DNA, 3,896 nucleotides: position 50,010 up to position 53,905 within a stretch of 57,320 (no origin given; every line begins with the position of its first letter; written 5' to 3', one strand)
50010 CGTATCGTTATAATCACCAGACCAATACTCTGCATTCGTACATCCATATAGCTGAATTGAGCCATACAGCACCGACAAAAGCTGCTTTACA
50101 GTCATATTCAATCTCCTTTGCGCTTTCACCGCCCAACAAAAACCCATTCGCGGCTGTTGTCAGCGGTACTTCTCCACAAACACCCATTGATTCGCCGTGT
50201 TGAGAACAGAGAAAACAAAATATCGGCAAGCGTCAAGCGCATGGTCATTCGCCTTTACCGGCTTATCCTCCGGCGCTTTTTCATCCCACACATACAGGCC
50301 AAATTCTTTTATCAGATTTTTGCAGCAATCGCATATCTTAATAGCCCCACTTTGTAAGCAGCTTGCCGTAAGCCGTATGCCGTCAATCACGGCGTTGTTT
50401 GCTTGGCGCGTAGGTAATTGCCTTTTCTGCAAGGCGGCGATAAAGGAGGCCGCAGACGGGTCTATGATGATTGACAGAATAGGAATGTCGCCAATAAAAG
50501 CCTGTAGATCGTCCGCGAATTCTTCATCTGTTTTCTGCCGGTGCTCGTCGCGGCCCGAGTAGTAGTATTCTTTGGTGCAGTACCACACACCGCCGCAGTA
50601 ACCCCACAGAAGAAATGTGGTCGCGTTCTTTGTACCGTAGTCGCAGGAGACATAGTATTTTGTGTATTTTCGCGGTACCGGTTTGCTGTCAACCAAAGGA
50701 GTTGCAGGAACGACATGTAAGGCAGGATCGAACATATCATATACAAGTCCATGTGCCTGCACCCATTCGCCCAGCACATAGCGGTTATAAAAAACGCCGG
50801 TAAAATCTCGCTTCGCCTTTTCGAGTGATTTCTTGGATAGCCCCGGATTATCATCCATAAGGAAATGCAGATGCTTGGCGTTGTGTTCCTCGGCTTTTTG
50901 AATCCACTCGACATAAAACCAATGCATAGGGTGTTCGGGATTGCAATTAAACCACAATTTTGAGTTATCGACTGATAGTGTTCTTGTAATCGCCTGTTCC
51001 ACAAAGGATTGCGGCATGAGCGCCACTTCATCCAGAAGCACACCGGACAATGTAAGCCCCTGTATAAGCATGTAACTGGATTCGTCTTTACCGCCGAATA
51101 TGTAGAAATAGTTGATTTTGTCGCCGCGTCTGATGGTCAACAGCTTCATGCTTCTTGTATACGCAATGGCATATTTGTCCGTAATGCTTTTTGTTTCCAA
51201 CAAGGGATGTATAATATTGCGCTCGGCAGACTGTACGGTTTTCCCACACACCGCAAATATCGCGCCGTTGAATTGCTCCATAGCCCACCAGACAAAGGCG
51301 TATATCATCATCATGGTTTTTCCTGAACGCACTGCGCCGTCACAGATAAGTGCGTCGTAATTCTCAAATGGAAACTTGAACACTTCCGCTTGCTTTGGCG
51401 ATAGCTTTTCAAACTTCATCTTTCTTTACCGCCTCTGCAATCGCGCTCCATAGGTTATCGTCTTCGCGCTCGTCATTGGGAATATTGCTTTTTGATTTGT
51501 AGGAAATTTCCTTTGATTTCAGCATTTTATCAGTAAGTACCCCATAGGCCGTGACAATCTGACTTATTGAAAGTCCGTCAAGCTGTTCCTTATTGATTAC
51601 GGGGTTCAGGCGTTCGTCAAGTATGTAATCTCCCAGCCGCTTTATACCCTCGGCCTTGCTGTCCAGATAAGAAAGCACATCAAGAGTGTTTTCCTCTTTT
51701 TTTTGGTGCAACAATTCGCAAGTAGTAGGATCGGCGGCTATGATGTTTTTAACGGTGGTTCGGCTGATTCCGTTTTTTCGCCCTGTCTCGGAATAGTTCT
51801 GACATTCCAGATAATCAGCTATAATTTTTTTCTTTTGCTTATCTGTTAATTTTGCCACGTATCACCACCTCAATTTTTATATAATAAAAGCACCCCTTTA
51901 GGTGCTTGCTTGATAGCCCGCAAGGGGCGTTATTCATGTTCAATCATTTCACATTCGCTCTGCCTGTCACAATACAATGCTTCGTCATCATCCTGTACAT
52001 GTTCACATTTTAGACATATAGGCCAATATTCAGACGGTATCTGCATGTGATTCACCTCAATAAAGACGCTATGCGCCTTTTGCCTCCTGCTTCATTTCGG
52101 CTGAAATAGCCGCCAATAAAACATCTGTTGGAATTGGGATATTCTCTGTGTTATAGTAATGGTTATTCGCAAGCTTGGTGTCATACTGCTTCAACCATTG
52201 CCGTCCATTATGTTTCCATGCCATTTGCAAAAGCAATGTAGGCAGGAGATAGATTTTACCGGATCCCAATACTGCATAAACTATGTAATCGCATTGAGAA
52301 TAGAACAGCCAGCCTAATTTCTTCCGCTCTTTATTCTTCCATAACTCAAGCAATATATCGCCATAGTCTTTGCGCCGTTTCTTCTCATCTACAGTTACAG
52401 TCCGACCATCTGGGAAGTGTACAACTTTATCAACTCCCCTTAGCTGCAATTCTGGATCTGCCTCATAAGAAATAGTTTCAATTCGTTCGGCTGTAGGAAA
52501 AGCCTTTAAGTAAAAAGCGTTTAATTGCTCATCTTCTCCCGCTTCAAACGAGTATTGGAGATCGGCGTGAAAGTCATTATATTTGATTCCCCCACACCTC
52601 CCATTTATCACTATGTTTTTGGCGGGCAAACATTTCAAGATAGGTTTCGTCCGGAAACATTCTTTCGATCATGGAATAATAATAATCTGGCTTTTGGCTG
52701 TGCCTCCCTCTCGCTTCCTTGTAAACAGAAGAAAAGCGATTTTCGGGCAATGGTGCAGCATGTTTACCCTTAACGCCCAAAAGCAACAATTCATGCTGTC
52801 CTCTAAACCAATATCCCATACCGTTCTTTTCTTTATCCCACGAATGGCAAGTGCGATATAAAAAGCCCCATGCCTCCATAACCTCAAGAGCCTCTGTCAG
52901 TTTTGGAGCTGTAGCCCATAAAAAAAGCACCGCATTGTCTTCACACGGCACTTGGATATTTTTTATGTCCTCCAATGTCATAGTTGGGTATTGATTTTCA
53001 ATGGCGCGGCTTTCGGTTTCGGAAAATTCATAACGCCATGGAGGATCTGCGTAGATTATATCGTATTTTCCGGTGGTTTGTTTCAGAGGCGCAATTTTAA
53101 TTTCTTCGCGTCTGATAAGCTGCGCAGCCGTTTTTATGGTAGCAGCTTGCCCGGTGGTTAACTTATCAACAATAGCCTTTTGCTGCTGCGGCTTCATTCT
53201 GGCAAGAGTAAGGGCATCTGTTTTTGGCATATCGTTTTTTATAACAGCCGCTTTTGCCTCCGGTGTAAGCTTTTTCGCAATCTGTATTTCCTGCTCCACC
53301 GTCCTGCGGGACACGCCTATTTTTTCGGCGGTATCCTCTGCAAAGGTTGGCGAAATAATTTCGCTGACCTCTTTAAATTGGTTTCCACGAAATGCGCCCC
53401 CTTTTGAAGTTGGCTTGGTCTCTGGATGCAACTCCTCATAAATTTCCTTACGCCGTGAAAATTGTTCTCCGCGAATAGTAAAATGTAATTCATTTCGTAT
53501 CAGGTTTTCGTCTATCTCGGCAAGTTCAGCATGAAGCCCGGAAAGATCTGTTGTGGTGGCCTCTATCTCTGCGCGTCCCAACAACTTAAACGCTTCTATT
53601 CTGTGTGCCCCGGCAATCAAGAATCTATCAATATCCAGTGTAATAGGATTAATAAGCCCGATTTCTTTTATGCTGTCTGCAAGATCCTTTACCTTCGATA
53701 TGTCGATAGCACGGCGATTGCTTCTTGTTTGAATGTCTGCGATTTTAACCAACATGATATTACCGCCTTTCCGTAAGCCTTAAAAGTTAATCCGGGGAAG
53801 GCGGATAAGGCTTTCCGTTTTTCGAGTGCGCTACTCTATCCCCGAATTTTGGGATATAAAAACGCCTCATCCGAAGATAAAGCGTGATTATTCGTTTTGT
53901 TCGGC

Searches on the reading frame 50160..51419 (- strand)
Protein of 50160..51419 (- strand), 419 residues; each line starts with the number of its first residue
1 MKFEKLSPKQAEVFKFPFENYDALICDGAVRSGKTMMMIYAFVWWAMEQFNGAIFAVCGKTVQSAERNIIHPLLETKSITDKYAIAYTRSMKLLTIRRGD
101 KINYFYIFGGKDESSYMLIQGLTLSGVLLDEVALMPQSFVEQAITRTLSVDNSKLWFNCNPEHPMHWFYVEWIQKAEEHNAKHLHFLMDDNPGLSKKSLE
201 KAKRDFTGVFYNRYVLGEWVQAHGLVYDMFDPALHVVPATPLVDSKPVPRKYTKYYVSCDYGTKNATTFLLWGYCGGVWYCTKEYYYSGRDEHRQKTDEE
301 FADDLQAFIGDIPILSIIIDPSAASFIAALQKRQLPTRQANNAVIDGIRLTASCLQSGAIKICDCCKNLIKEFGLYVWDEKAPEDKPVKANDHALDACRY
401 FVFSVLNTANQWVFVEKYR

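Call 15: search_protein_families(library=pfam, proteins=[window:50160-51419:-], max_evalue=0.01)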
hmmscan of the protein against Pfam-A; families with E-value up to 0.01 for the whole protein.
window:50160-51419:- (419 aa): 2 families
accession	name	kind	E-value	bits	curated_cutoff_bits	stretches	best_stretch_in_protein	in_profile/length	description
PF03237.21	Terminase_6N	-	8e-08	32.6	22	1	28-228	4-209/215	Terminase large subunit, T4likevirus-type, N-terminal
PF17289.8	Terminase_6C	-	0.0018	18.7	22.6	1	336-402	85-152/155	Terminase RNaseH-like domain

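Call 16: search_protein_families(library=phrogs, proteins=[window:50160-51419:-], max_evalue=0.001)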
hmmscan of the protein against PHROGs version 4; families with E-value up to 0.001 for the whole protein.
window:50160-51419:- (419 aa): 8 families
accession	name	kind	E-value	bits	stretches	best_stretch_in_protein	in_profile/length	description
phrog_10250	-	head and packaging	2.9e-51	175.4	1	203-410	2-220/228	terminase large subunit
phrog_2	-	head and packaging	9.9e-49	167.8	1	5-406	265-593/807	terminase large subunit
phrog_5653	-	head and packaging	6.5e-23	82.5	1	217-406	1-181/199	terminase large subunit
phrog_6672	-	head and packaging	5.1e-14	53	1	316-413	36-137/145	terminase large subunit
phrog_979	-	head and packaging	3.2e-08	33.7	1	3-173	151-314/642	terminase large subunit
phrog_3717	-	head and packaging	1e-06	29.5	1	18-233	20-238/277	terminase large subunit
phrog_29775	-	unknown function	7e-06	26.9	1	93-196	69-167/212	-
phrog_30463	-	unknown function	6.4e-05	24.5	1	340-401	11-69/101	-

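Call 53: search_dna_similar(query=window:50160-51419:-, collection=phages, mode=protein, max_rows=12)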
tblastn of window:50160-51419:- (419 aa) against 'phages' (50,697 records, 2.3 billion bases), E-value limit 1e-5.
Records with a match: 1034; places in all: 1034; records where one place covers at least 80% of the query: 377.
Best place of each record, by identity: <60% 1034.
By first word of the organism name: Salmonella 265; Streptococcus 146; Escherichia 128; Klebsiella 80; Staphylococcus 76; Streptomyces 54; Bacteriophage 34; Lactobacillus 31; Microbacterium 30; Bacillus 29; and 51 more.
By host as written in the record: - 118; Streptococcus thermophilus 53; Escherichia coli 41; Salmonella enterica subsp. enterica serovar Enteritidis PT1 39; Staphylococcus aureus 32; Klebsiella pneumoniae 26; Salmonella sp. 24; Salmonella enterica 23; and 307 more.
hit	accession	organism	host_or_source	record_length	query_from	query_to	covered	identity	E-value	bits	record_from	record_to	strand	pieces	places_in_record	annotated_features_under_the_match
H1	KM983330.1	Clostridium phage phiCT19406A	Clostridium tetani ATCC 19406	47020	2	406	97%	53.0%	6e-122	395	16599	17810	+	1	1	terminase large subunit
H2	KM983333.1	Clostridium phage phiCTC2A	Clostridium tetani C2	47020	2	406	97%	53.0%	6e-122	395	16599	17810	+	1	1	terminase large subunit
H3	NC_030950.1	Clostridium phage phiCT19406A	Clostridium tetani ATCC 19406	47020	2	406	97%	53.0%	6e-122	395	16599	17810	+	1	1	terminase large subunit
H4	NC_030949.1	Clostridium phage phiCTC2A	Clostridium tetani C2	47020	2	406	97%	53.0%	6e-122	395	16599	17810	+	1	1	terminase large subunit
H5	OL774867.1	Streptococcus phage MismyG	Streptococcus mitis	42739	2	406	97%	51.7%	1e-114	374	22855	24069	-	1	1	terminase large subunit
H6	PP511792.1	Dulem virus 33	Propithecus coquereli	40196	6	401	95%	52.6%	3e-127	410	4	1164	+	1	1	terminase | hypothetical protein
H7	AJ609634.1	Streptococcus phage EJ-1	Streptococcus pneumoniae 101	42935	2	408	97%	51.2%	6e-114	372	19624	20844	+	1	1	terminase, large subunit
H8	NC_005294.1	Streptococcus phage EJ-1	Streptococcus pneumoniae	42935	2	408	97%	51.2%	6e-114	372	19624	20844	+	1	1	terminase large subunit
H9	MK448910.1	Streptococcus phage Javan336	Streptococcus mitis SK608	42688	2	406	97%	51.4%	2e-114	373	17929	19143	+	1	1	terminase large subunit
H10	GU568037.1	Deep-sea thermophilic phage D6E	-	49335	3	406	96%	51.3%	2e-124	402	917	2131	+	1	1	large subunit terminase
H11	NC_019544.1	Deep-sea thermophilic phage D6E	-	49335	3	406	96%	51.3%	2e-124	402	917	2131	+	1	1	terminase large subunit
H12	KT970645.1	Bacillus phage phi4J1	Bacillus thuringiensis 4J1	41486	2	411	98%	50.5%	8e-123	397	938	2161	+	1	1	terL: PBSX family terminase large subunit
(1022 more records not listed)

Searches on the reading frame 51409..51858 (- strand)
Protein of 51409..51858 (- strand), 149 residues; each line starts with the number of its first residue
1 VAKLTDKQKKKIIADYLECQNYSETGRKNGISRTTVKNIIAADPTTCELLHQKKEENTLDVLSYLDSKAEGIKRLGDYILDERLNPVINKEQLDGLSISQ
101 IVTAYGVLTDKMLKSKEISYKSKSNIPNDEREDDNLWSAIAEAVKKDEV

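Call 45: search_protein_families(library=pfam, proteins=[window:51409-51858:-], max_evalue=0.01)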
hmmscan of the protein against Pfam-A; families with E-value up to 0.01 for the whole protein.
window:51409-51858:- (149 aa): 4 families
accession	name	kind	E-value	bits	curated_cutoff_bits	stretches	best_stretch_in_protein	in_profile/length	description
PF13518.12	HTH_28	-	2.4e-06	28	25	1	8-40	1-33/52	Helix-turn-helix domain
PF04545.22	Sigma70_r4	-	6.8e-05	22.8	24.1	1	1-40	2-41/50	Sigma-70, region 4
PF08281.18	Sigma70_r4_2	-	0.00041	20.4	25.7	1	1-38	8-45/54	Sigma-70, region 4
PF13384.12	HTH_23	-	0.0012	19.1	24.6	0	5-41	3-39/50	Homeodomain-like domain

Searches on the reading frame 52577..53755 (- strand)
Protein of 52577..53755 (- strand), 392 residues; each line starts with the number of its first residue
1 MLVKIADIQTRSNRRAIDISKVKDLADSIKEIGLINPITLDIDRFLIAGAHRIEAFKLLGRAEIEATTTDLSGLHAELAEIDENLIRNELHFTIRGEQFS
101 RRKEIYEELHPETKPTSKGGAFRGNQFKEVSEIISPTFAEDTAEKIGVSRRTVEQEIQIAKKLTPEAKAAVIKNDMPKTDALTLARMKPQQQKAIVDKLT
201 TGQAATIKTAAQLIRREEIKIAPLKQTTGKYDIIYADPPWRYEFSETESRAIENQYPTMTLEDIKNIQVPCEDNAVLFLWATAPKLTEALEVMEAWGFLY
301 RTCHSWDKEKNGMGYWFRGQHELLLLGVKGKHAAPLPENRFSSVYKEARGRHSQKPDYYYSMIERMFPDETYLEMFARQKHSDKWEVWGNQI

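Call 45: search_protein_families(library=pfam, proteins=[window:52577-53755:-], max_evalue=0.01)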
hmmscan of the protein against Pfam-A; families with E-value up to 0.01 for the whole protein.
window:52577-53755:- (392 aa): 3 families
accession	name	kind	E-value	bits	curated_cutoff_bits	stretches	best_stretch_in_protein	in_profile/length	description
PF05063.20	MT-A70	-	5.4e-22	79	23.9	1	231-391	1-172/172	MT-A70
PF02195.25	ParB_N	-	7.6e-05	23.1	26.3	1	5-84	8-93/95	ParB N-terminal domain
PF17762.8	HTH_ParB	-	0.00067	20.2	22.6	1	140-216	24-99/102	ParB HTH domain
